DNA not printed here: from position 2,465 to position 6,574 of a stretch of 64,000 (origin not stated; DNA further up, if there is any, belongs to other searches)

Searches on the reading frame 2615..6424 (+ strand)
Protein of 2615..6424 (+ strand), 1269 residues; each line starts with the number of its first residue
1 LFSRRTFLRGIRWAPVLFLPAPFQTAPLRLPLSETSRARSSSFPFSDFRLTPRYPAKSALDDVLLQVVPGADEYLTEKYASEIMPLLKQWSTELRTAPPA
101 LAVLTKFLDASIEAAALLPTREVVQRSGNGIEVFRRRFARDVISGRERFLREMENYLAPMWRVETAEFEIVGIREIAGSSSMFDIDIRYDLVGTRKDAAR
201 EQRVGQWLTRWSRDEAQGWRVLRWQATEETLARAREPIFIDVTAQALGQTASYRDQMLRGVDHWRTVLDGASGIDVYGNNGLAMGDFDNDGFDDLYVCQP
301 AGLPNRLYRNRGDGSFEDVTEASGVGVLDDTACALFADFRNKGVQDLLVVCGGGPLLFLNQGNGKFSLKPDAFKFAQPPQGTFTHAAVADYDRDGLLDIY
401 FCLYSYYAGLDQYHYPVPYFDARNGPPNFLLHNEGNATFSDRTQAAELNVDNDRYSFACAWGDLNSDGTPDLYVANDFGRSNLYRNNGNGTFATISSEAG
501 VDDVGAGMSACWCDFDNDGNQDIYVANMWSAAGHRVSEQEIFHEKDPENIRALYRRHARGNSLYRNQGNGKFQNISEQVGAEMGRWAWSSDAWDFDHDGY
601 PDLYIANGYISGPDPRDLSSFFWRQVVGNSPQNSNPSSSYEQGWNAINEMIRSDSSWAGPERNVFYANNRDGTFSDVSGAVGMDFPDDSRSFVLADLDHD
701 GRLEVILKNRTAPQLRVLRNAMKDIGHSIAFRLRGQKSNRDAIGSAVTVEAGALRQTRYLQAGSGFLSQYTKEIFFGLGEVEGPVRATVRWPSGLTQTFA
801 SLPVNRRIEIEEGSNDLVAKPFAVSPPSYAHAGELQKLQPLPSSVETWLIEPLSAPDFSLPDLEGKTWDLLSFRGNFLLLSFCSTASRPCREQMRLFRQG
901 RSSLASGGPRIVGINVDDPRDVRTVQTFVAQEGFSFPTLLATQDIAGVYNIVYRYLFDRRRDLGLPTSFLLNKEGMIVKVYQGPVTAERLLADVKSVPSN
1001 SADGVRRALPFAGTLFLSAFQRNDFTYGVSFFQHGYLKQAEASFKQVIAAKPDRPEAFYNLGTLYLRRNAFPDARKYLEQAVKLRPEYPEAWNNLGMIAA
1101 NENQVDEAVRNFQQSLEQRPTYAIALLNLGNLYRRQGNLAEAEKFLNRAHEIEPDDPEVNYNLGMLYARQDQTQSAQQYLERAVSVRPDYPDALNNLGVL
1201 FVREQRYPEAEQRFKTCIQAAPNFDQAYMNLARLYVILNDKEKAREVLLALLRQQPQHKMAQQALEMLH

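Call 53: search_protein_families(library=pfam, proteins=[window:2615-6424:+], max_evalue=0.00001)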
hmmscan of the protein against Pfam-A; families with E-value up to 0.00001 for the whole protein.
window:2615-6424:+ (1269 aa): 26 families (the best 25 are shown)
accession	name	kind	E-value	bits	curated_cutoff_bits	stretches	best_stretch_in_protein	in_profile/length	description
PF13517.12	FG-GAP_3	-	4.8e-50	168.4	26.9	5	463-525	1-61/61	FG-GAP-like repeat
PF07719.23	TPR_2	-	1.3e-38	128.3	27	1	1123-1156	1-34/34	Tetratricopeptide repeat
PF00515.34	TPR_1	-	2.4e-35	119.3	27.8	1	1123-1156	1-34/34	Tetratricopeptide repeat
PF13181.12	TPR_8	-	4.1e-34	114.3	25.7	0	1158-1190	2-34/34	Tetratricopeptide repeat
PF14559.12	TPR_19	-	1.4e-33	115.4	25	3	1102-1160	4-62/68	Tetratricopeptide repeat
PF13431.12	TPR_17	-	1.2e-32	109.9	24.4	0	1112-1143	2-33/34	Tetratricopeptide repeat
PF13432.12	TPR_16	-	2.9e-32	111.1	32.7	4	1095-1157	3-65/65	Tetratricopeptide repeat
PF13414.12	TPR_11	-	1e-29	102.4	26.8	2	1130-1170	1-41/42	TPR repeat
PF13424.12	TPR_12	-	1.2e-27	96.3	30.1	2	1090-1152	4-74/77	Tetratricopeptide repeat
PF13428.12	TPR_14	-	2.7e-24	83.6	23.5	1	1125-1164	3-42/44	Tetratricopeptide repeat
PF13176.12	TPR_7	-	1.9e-20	71.6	27.9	0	1125-1156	1-34/36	Tetratricopeptide repeat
PF01839.29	FG-GAP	-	3.5e-20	71.9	22.1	0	460-490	6-32/37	FG-GAP repeat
PF13371.12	TPR_9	-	6.1e-19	68.3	35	2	1129-1193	1-65/73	Tetratricopeptide repeat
PF07593.17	UnbV_ASPIC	-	1.6e-16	60.4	23.4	1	742-808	1-67/68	ASPIC and UnbV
PF13374.12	TPR_10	-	1.1e-15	57.5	27.5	0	1125-1151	4-30/42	Tetratricopeptide repeat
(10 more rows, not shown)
